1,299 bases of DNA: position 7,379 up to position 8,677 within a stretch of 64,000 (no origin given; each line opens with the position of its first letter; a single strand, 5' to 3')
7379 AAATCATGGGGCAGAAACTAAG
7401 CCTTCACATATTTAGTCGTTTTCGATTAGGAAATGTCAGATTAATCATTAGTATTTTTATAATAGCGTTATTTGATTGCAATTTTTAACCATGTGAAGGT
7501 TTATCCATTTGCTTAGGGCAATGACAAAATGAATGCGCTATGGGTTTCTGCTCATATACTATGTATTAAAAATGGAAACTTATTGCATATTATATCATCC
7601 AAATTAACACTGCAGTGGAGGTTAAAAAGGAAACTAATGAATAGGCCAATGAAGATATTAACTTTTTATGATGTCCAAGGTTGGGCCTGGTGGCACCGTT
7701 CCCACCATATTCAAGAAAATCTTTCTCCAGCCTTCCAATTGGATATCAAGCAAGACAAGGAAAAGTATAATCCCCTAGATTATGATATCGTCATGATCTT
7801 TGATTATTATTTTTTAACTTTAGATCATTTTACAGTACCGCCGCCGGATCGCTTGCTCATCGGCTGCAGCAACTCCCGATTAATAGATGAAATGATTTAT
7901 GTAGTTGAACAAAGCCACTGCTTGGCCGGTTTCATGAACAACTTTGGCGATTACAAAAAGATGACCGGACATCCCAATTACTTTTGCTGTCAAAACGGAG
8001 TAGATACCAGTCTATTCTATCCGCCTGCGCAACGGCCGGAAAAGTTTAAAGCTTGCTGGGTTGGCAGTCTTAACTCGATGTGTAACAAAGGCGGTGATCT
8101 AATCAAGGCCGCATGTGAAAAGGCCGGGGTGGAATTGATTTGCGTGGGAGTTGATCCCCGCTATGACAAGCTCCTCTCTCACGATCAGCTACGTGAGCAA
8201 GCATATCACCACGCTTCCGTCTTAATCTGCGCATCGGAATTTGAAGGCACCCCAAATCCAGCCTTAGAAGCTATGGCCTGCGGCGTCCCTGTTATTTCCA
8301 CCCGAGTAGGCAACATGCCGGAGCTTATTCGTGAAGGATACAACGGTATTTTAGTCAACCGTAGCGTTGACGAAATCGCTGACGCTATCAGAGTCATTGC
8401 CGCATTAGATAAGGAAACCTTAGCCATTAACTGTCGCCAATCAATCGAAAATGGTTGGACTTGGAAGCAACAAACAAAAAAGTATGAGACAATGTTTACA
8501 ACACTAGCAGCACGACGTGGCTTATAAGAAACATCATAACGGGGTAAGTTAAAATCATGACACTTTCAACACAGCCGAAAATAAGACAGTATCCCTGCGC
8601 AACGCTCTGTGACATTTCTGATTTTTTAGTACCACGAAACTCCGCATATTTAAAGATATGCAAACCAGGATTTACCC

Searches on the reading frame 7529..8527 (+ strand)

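Call 6: search_protein_families(library=pfam, proteins=[window:7529-8527:+], max_evalue=0.001)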
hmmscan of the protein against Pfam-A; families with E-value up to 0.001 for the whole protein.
window:7529-8527:+ (332 aa): 3 families
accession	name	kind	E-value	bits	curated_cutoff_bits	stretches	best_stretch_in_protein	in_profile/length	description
PF13692.12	Glyco_trans_1_4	-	2.4e-19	70.4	27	1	222-289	70-138/142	Glycosyl transferases group 1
PF00534.26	Glycos_transf_1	-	1.8e-16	60.6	26.4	1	224-292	88-157/172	Glycosyl transferases group 1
PF13524.12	Glyco_trans_1_2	-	3.7e-07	30.6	25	1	191-318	5-141/144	Glycosyl transferase-like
